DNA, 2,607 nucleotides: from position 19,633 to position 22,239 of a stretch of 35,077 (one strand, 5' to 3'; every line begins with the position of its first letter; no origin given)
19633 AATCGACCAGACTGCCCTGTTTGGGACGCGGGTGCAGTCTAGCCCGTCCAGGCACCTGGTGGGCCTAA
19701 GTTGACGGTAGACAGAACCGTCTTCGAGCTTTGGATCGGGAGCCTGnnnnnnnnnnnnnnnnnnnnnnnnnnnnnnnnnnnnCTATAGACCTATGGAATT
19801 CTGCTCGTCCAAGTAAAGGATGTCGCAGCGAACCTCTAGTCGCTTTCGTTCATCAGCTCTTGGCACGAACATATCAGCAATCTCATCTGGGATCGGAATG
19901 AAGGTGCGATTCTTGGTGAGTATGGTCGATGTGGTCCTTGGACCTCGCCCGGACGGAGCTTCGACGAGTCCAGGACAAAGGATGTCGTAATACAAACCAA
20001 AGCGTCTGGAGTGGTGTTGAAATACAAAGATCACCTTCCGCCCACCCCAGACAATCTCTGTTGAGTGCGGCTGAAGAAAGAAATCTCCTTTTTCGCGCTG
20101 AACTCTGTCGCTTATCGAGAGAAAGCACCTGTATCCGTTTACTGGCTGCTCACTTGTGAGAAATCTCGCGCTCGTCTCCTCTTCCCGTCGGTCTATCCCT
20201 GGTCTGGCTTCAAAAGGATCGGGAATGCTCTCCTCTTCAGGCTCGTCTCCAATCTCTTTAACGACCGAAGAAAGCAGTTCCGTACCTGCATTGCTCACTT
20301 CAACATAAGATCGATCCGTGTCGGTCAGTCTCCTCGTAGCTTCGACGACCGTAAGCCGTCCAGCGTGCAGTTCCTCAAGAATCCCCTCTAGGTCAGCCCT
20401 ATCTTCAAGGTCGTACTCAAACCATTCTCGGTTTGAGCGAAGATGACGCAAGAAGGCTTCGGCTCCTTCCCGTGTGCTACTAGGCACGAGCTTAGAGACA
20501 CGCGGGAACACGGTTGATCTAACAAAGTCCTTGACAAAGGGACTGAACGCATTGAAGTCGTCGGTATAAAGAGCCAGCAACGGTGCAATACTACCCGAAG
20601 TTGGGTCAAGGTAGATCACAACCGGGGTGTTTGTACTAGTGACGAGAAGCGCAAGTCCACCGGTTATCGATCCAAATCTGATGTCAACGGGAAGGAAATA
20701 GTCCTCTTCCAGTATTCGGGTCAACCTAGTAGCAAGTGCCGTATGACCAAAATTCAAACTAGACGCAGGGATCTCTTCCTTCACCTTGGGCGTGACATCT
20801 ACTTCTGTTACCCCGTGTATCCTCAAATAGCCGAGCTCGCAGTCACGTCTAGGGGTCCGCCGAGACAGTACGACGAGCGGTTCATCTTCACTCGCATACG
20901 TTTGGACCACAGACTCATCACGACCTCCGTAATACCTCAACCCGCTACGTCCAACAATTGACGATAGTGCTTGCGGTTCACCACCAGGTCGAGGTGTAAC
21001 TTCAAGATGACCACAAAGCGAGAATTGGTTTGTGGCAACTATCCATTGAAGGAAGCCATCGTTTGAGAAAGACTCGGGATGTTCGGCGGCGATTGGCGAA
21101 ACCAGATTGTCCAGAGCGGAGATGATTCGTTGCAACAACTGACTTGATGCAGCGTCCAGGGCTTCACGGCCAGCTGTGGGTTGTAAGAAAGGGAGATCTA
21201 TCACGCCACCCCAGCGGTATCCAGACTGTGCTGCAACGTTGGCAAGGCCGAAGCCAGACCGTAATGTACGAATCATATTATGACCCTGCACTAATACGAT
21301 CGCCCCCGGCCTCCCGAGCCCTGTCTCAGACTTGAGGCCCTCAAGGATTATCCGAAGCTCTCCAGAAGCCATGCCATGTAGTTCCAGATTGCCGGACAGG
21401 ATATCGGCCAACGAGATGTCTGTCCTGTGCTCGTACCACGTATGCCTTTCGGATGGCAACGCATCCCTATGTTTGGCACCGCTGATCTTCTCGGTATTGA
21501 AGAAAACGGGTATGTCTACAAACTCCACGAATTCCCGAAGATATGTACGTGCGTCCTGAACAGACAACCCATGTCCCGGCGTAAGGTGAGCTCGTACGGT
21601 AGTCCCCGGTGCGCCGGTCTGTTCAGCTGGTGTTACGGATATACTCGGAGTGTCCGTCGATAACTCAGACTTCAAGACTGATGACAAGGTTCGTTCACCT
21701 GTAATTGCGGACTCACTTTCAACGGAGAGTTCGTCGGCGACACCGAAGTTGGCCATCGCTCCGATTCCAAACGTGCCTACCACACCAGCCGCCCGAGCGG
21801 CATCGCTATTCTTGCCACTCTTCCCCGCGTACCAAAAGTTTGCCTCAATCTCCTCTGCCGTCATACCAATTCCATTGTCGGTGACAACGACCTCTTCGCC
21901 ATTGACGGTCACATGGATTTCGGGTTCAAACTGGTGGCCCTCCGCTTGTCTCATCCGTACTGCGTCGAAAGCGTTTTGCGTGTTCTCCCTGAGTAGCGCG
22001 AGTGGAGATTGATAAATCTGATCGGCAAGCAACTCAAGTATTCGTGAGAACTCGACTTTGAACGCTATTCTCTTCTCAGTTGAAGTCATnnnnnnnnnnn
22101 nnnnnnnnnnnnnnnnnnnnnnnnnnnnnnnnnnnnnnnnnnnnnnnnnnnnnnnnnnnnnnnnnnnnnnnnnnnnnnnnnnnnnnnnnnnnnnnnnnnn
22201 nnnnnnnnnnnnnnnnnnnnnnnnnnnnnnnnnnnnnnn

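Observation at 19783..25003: Candidate novel nucleotide-signalling defence operon: SMODS-like NTase, soluble DprA/SLOG, calcineurin-like phosphoesterase-TPR, HSP90/MORC-like GHKL ATPase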

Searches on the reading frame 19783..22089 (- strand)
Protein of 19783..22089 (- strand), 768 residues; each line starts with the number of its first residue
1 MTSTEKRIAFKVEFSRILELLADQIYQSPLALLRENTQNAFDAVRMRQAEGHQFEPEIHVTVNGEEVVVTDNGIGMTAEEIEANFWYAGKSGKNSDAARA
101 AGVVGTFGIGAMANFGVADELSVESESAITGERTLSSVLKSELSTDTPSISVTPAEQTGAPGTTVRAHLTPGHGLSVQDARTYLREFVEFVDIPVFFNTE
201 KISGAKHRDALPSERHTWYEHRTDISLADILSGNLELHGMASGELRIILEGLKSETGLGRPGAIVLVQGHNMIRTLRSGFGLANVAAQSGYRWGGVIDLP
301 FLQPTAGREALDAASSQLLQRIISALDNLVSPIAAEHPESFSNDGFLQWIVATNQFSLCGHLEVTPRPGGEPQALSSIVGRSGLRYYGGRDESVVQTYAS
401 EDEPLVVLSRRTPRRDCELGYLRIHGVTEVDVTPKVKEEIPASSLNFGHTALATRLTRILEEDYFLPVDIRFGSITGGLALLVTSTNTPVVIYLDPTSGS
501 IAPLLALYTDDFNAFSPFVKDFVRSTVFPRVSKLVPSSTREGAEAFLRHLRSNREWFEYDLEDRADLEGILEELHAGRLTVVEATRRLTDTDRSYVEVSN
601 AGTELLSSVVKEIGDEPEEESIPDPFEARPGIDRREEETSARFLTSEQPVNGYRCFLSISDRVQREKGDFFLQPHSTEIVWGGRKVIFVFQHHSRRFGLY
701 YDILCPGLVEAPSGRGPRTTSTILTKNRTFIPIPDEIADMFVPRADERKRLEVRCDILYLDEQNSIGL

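Call 3: search_protein_families(library=pfam, proteins=[window:19783-22089:-], max_evalue=0.01)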
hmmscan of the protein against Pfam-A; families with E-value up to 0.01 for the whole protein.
window:19783-22089:- (768 aa): 2 families
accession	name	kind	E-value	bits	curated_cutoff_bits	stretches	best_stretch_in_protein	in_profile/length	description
PF13589.12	HATPase_c_3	-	1.8e-07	31.7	25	1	62-128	28-95/137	Histidine kinase-, DNA gyrase B-, and HSP90-like ATPase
PF02518.31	HATPase_c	-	0.00051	20.9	26.4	1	33-87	10-63/111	Histidine kinase-, DNA gyrase B-, and HSP90-like ATPase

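Call 4: search_protein_families(library=padloc, proteins=[window:19783-22089:-], max_evalue=0.01)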
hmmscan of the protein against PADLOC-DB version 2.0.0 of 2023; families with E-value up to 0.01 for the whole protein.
window:19783-22089:- (768 aa): 4 families
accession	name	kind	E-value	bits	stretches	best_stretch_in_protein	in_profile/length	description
PDLC03485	REase_II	-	8.3e-07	25.8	1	56-123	43-112/611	Type II restriction enzyme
PDLC03972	TmtA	-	0.0015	14.7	1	13-125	25-127/1302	-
PDLC03419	REase_II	-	0.0047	13.3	1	20-131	16-125/695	Type II restriction enzyme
PDLC03968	TmtA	-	0.0085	11.7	0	22-126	68-159/1486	-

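Call 5: search_protein_families(library=ncbifam, proteins=[window:19783-22089:-], max_evalue=0.01)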
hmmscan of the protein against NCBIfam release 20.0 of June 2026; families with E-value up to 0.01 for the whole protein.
window:19783-22089:- (768 aa): 5 families
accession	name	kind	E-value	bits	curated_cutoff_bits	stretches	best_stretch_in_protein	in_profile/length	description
NF010683.0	PRK14083.1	equivalog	1.7e-28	99.4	455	1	5-206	3-206/604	HSP90 family protein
NF003555.1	PRK05218.1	equivalog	1.2e-19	70.2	371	1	8-227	3-229/614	molecular chaperone HtpG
NF050001.1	restrict_BbrUII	equivalog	1.5e-08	33.6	550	1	17-128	9-117/659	BbrUII/HgiDII family restriction enzyme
NF047352.1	P_loop_sacsin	domain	3.7e-05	24.1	50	1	33-123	4-79/80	sacsin N-terminal ATP-binding-like domain-containing protein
NF003218.0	PRK04184.1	equivalog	0.00012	20.8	274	1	31-185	39-198/539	DNA topoisomerase VI subunit B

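Call 11: search_solved_structures(query=window:19783-22089:-, max_evalue=1)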
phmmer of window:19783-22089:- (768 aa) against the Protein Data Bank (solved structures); distinct sequences matched with E-value up to 1: 151 (the best 60 are shown).
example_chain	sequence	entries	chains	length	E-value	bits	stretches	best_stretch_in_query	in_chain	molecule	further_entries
7c04_A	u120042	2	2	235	2.9e-13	52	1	7-201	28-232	Heat shock protein 75 kDa, mitochondrial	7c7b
5f3k_A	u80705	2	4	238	3e-13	52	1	7-201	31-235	Heat shock protein 75 kDa, mitochondrial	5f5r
7u8u_A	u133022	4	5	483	1.2e-12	50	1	7-202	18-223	Heat shock protein 75 kDa, mitochondrial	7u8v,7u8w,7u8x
5hph_A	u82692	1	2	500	1.3e-12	49.9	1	7-202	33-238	Heat shock protein 75 kDa, mitochondrial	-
4z1f_A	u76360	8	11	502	1.3e-12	49.9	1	7-202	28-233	Heat shock protein 75 kDa, mitochondrial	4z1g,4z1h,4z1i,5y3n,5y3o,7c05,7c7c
7ulk_A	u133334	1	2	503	1.3e-12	49.8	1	7-202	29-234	Heat shock protein 75 kDa, mitochondrial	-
7kck_A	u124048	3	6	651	2.4e-12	49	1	7-202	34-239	Heat shock protein 75 kDa, mitochondrial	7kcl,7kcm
6xg6_A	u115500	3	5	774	3.2e-12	48.6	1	7-202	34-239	Heat shock protein 75 kDa, mitochondrial, Fibronectin binding protein fusion | Heat shock protein 75 kDa, mitochondrial, SpyCatcher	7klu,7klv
7klu_B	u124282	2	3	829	3.5e-12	48.4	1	7-202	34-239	Heat shock protein 75 kDa, mitochondrial, SpyTag, Succinate dehydrogenase [ubiquinone] iro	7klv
5in9_A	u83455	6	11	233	1.3e-09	39.9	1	5-204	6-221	Endoplasmin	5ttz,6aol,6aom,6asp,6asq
1tbw_A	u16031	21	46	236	1.4e-09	39.9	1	5-204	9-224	Endoplasmin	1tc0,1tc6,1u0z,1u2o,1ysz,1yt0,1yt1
2ior_A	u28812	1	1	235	1.7e-09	39.6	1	9-196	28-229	Chaperone protein htpG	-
6d14_A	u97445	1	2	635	2.8e-09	38.8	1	9-203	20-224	TNF receptor-associated protein 1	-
4ivg_A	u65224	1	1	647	2.9e-09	38.8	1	9-203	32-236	TNF receptor-associated protein 1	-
4j0b_A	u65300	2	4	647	2.9e-09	38.8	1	9-203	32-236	TNF receptor-associated protein 1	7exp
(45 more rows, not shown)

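Call 18: find_related_loci(query=window:19783-22089:-, collection=genome_contigs, flank=10000)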
Query window:19783-22089:- (768 aa) in genome_contigs; peptide patterns used: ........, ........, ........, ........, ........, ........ (x = any residue, [..] = any of these).
33 stretches matched a pattern; 14 encode a relative of the query (tblastn E <= 1e-3); 13 distinct loci.
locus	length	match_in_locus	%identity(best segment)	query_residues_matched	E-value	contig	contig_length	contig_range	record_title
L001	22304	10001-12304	97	1-768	0e+0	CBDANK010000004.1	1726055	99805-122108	MAG: Dehalococcoidia bacterium isolate a1dbf65f-fdea-4ccb-8455-25db03c06324 genome assembly, contig: contig_4, whole gen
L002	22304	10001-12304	90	1-768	0e+0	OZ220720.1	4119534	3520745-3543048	MAG: Dehalococcoidia bacterium isolate c1ccb28d-03af-49da-9b48-84a9185dfe7a genome assembly, chromosome: 1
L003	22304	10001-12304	77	1-768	0e+0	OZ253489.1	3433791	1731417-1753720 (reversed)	MAG: Dehalococcoidia bacterium isolate ffb8934b-577b-4777-8369-15bafc51d39f genome assembly, chromosome: 1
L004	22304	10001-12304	82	1-768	0e+0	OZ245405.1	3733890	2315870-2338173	MAG: Dehalococcoidia bacterium isolate 4242a2cd-c548-43ce-a6cb-d471f6a5c9d8 genome assembly, chromosome: 1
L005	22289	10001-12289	76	1-763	0e+0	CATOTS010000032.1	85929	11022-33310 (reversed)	MAG: uncultured Caldilineaceae bacterium isolate 89edc99b-a254-4a58-8b99-7cf6359c985e genome assembly, contig: contig_32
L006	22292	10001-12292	76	1-764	0e+0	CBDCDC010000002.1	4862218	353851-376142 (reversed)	MAG: Candidatus Latescibacterota bacterium isolate a5674b02-4162-4bfe-8498-4cf7be1abab7 genome assembly, contig: contig_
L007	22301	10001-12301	74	1-767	0e+0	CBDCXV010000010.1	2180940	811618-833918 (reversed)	MAG: Candidatus Latescibacterota bacterium isolate a04b77f4-1c6a-4467-bb03-95175eeb39fb genome assembly, contig: contig_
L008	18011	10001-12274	71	5-762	0e+0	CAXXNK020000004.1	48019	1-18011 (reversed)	MAG: Acidimicrobiales bacterium isolate 5fd421f4-4967-4565-8d05-0d282dd64fa1 genome assembly, contig: contig_4, whole ge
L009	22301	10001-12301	71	1-766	0e+0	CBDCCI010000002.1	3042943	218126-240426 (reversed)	MAG: Alphaproteobacteria bacterium isolate 09f1bc1b-1bad-4b92-9679-6e0ab018260f genome assembly, contig: contig_2, whole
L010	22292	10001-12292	69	5-767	0e+0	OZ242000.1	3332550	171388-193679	MAG: Acidimicrobiia bacterium isolate 2de4d7b0-df0b-474f-a321-03b588d4267d genome assembly, chromosome: 1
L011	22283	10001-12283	72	1-760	0e+0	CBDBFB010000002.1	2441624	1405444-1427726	MAG: uncultured Candidatus Binatia bacterium isolate 1f458a18-970d-4e2d-a946-a0f588cd1ee1 genome assembly, contig: conti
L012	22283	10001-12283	68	1-761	0e+0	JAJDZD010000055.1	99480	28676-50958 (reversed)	MAG: Chloroflexota bacterium isolate jk18x40bins.16 k141_126621, whole genome shotgun sequence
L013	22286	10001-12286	71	1-761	0e+0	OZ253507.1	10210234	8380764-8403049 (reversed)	MAG: Candidatus Marinacidobacterales bacterium isolate be89a19c-e000-4bee-9fbc-49585ca06e7f genome assembly, chromosome:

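Call 30: search_protein_families(library=pfam, proteins=[L002:7077-7919:+, L003:5722-8544:+, L007:7592-8428:+, L007:6472-7599:+, L009:7437-8381:+, L009:5663-7444:+, L010:5311-8094:+, L012:7666-8208:+, L013:6121-6804:+, L005:4869-8261:+], max_evalue=0.01)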
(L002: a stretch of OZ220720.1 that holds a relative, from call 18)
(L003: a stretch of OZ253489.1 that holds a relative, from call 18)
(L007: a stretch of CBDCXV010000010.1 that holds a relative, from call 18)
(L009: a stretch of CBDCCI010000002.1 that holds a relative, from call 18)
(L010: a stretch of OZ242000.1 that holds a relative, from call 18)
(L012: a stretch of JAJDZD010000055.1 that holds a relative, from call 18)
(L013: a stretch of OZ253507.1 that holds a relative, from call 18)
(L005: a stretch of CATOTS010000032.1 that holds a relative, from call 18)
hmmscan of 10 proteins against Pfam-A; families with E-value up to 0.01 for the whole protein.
L002:7077-7919:+ (280 aa): 1 family
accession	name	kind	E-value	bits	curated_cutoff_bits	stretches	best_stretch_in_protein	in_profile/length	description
PF18178.6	Cap17-like_N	-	2.9e-37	128.6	26.6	1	2-230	2-232/232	ATP nucleosidase Cap17-like, N-terminal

L003:5722-8544:+ (940 aa): 1 family
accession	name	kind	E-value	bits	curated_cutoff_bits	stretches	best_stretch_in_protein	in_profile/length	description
PF04851.21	ResIII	-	2.2e-08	34.7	22.5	1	139-284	22-139/164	Type III restriction enzyme, res subunit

L007:7592-8428:+ (278 aa): 1 family
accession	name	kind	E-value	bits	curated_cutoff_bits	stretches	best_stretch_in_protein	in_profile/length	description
PF13749.12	HATPase_c_4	-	1.1e-19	70.7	26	1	180-267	1-89/89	Putative ATP-dependent DNA helicase recG C-terminal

L007:6472-7599:+ (375 aa): 5 families
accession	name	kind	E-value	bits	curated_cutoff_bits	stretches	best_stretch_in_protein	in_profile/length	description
PF13304.12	AAA_21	-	7.8e-39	135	27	1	29-319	3-303/304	AAA domain, putative AbiEii toxin, Type IV TA system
PF13175.12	AAA_15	-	9e-17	62.2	32.1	2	274-318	329-373/374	AAA ATPase domain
PF02463.25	SMC_N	-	1e-06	28.8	40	1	6-48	2-47/220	RecF/RecN/SMC N terminal domain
PF13555.12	AAA_29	-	8.2e-06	25.9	27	1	7-45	2-42/61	P-loop containing region of AAA domain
PF13476.12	AAA_23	-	5.9e-05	24.2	27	1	8-217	1-165/201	AAA domain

L009:7437-8381:+ (314 aa): 2 families
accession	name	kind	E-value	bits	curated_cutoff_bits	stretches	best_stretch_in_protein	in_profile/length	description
PF06616.17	BsuBI_PstI_RE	-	2.2e-61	206.2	27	1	152-305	1-154/154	BsuBI/PstI restriction endonuclease domain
PF17728.7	BsuBI_PstI_RE_N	-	3.1e-41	140.9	27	1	2-141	2-140/140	BsuBI/PstI restriction endonuclease HTH domain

L009:5663-7444:+ (593 aa): 2 families
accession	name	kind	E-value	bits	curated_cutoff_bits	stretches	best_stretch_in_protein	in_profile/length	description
PF07669.17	Eco57I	-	2e-14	54.5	25.3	1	213-301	70-165/171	Eco57I restriction-modification methylase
PF02384.22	N6_Mtase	-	0.00098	19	20.4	1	78-227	11-135/311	N-6 DNA Methylase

L010:5311-8094:+ (927 aa): 1 family
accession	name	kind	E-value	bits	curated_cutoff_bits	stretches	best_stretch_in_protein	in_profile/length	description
PF06634.17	DUF1156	-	1.3e-29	102.6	24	1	21-92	1-73/73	Protein of unknown function (DUF1156)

L012:7666-8208:+ (180 aa): 0 families

L013:6121-6804:+ (227 aa): 0 families

L005:4869-8261:+ (1130 aa): 5 families
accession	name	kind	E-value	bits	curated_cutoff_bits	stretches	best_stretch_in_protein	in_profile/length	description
PF18135.7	Type_ISP_C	-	1.1e-75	255.3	25.9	1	772-1114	8-342/342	Type ISP C-terminal specificity domain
PF02384.22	N6_Mtase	-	3.1e-10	40.3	20.4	2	347-387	5-45/311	N-6 DNA Methylase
PF07669.17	Eco57I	-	1.5e-09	38.6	25.3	1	543-655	61-165/171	Eco57I restriction-modification methylase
PF20473.4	MmeI_Mtase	-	5.2e-06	26.3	27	1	427-629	21-201/259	MmeI, DNA-methyltransferase domain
PF01170.24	UPF0020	-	0.0042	17.2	22.3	0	428-579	31-144/197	RMKL-like, methyltransferase domain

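Call 31: search_protein_families(library=padloc, proteins=[L002:7077-7919:+, L003:5722-8544:+, L007:7592-8428:+, L007:6472-7599:+, L009:7437-8381:+, L009:5663-7444:+, L010:5311-8094:+, L012:7666-8208:+, L013:6121-6804:+, L005:4869-8261:+], max_evalue=0.001)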
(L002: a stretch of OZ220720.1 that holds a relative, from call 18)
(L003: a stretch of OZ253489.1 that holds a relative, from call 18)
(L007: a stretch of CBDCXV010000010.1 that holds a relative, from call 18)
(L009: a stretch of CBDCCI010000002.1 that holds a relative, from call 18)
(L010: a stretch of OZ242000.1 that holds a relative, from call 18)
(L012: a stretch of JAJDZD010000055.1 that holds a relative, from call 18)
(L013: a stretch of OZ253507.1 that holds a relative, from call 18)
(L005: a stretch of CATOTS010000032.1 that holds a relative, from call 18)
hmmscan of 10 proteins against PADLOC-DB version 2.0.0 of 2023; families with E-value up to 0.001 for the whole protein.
L002:7077-7919:+ (280 aa): 2 families
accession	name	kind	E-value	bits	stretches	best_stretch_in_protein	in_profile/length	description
PDLC00759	Effector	-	2.9e-46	156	1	2-237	5-236/506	PN-superfamily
PDLC00733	Effector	-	2.6e-17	60.7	1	2-222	7-228/388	TIR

L003:5722-8544:+ (940 aa): 2 families
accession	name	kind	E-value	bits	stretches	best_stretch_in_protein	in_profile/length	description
PDLC03648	REase_III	-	3.7e-10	36.6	1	533-578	309-354/871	Type III restriction enzyme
PDLC03650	REase_III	-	0.00029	17.4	0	832-891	791-850/898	Type III restriction enzyme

L007:7592-8428:+ (278 aa): 3 families
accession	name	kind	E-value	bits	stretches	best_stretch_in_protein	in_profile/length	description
PDLC02402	Aga_SIR2-PNTD1-PNTD2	-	5.5e-13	45.9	1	47-200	344-483/876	Class I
PDLC02418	Aga_SIR2-Kinase-PNTD1-PNTD2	-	1e-09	35.1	1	32-200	190-361/756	Class I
PDLC02394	pAgo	-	1e-08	31.4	1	70-225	230-387/1121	-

L007:6472-7599:+ (375 aa): 105 families (the best 25 are shown)
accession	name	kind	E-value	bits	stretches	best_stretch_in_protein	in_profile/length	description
PDLC04180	HEC-01A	-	1.2e-160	532.9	1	4-371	1-373/382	-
PDLC04178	HEC-01A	-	3.6e-49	165.9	1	4-336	7-348/399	-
PDLC04182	HEC-01A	-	3.6e-40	136.2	2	135-360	168-391/406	-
PDLC02980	AriA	-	4.5e-39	133.2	1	29-319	3-303/304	-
PDLC04175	HEC-01A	-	3.6e-32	109.8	1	1-354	1-344/363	-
PDLC04176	HEC-01A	-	3.2e-29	100.4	1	5-341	2-340/371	-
PDLC04183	HEC-01A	-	1.1e-24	85.3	2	5-148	4-146/402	-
PDLC04177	HEC-01A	-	3.5e-24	83.6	2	6-122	5-119/393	-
PDLC04541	PDC-M25A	-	7.2e-23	79.3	1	6-319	2-310/380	-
PDLC02335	AbiLi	-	8.6e-23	78.9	1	6-331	50-250/326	AbiLi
PDLC04144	HEC-01B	-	1.2e-22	78.6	2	189-345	213-365/395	-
PDLC04135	mad3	-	4.1e-21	73.9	1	5-320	1-328/374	mads_3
PDLC04391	PDC-M07A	-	1.1e-20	72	2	6-122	2-119/412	-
PDLC04184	HEC-01A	-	1.8e-19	68.1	2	141-320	196-392/464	-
PDLC04179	HEC-01A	-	5.2e-19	66.7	2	6-98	2-93/459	-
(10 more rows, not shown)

L009:7437-8381:+ (314 aa): 4 families
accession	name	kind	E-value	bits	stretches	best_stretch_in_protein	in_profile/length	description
PDLC03420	REase_II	-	9.9e-113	374.4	1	3-311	8-315/317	Type II restriction enzyme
PDLC03359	MTase_II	-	1.7e-107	358.6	1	4-311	533-839/840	Type II methyltransferase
PDLC03412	REase_II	-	6.7e-37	125.5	1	5-308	15-322/324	Type II restriction enzyme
PDLC03589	REase_II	-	9.8e-15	52.4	1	138-301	174-346/364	Type II restriction enzyme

L009:5663-7444:+ (593 aa): 17 families
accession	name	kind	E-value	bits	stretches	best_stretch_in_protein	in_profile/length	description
PDLC03227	MTase_II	-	1.9e-100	335.1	1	71-569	6-474/494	Type II methyltransferase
PDLC03359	MTase_II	-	7.1e-68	227.6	1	81-566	24-499/840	Type II methyltransferase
PDLC03338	MTase_II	-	3.7e-44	149.4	1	85-567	122-584/604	Type II methyltransferase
PDLC03226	MTase_II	-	1e-11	42.2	1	86-280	10-194/579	Type II methyltransferase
PDLC04134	mad2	-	7.9e-11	39.4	1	87-300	265-424/492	mads_2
PDLC03219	MTase_II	-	2.3e-08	30.8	1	81-287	39-226/504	Type II methyltransferase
PDLC03237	MTase_II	-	2.8e-08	30.1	0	495-560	517-582/1036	Type II methyltransferase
PDLC03335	MTase_II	-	3.6e-08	30.5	1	76-278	63-261/607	Type II methyltransferase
PDLC03596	REase_MTase_IIG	-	3.5e-07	26.6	1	214-291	708-791/1148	Type IIG restriction enzyme-methyltransferase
PDLC03612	REase_MTase_IIG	-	4.1e-06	23.2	1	216-286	805-879/1247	Type IIG restriction enzyme-methyltransferase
PDLC03331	MTase_II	-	5e-06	23.5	0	83-161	20-85/541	Type II methyltransferase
PDLC03347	MTase_II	-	1.9e-05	21.6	1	213-294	87-174/488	Type II methyltransferase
PDLC03267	MTase_II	-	9.8e-05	19.4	1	90-320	11-213/539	Type II methyltransferase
PDLC02521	PglX|PglXI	-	0.0002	17.5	1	212-291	476-557/1174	PglX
PDLC03282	MTase_II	-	0.00032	18.1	1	213-278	76-143/386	Type II methyltransferase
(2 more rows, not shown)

L010:5311-8094:+ (927 aa): 10 families
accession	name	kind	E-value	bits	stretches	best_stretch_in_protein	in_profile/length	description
PDLC00660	HmaB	-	0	1063.4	1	11-917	5-955/967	DNA-adenine methylase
PDLC00661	HmaB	-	0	1036.7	1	11-915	4-959/973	DNA-adenine methylase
PDLC03233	MTase_II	-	2.7e-35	120.1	2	372-753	351-713/731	Type II methyltransferase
PDLC03352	MTase_II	-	1.7e-30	103.6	2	381-564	414-600/1023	Type II methyltransferase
PDLC02189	DUF1156_MTase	-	6.6e-27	92.1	2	445-712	469-705/944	-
PDLC03314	MTase_II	-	9.3e-16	55.1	2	113-164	154-205/944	Type II methyltransferase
PDLC03322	MTase_II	-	1.6e-07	28.6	1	121-161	63-103/446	Type II methyltransferase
PDLC03367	MTase_II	-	5.1e-05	19.8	1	125-169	44-87/633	Type II methyltransferase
PDLC03224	MTase_II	-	0.0001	19.4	1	124-161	95-132/481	Type II methyltransferase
PDLC03364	MTase_II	-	0.00023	18.2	1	124-164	60-100/380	Type II methyltransferase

L012:7666-8208:+ (180 aa): 0 families

L013:6121-6804:+ (227 aa): 0 families

L005:4869-8261:+ (1130 aa): 27 families (the best 25 are shown)
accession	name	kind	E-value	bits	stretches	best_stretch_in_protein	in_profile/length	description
PDLC03610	REase_MTase_IIG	-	2.9e-208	692.5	2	590-1121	553-1078/1096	Type IIG restriction enzyme-methyltransferase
PDLC03631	REase_MTase_IIG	-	3.3e-79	265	1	203-1086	155-987/1086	Type IIG restriction enzyme-methyltransferase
PDLC03597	REase_MTase_IIG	-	4.1e-44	148.6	2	424-1022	911-1510/1646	Type IIG restriction enzyme-methyltransferase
PDLC03051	REase_MTase_I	-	6e-40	134.3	1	279-1018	769-1471/1591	Type I restriction enzyme-methyltransferase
PDLC03621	REase_MTase_IIG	-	1.3e-29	100.9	2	204-694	155-590/1024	Type IIG restriction enzyme-methyltransferase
PDLC03250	MTase_II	-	7.2e-12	42.8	1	547-656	330-430/775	Type II methyltransferase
PDLC03021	MTase_I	-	7.6e-10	36.2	0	345-387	143-183/491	Type I methyltransferase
PDLC03025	MTase_I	-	2.1e-09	34.6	0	347-389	143-183/569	Type I methyltransferase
PDLC04134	mad2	-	5.3e-08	30.1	1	331-662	234-432/492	mads_2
PDLC03612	REase_MTase_IIG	-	7.8e-08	28.9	1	555-656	806-895/1247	Type IIG restriction enzyme-methyltransferase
PDLC03600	REase_MTase_IIG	-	1.1e-06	24.9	1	520-657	459-584/1205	Type IIG restriction enzyme-methyltransferase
PDLC02643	DrmMI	-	2e-06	23.9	0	342-460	531-634/1347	DrmMI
PDLC03604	REase_MTase_IIG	-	4.2e-06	23.1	1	428-631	391-603/1011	Type IIG restriction enzyme-methyltransferase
PDLC03609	REase_MTase_IIG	-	5.4e-06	22.4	1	360-569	365-571/1066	Type IIG restriction enzyme-methyltransferase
PDLC03026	MTase_I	-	1.5e-05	22.4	0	343-385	118-160/487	Type I methyltransferase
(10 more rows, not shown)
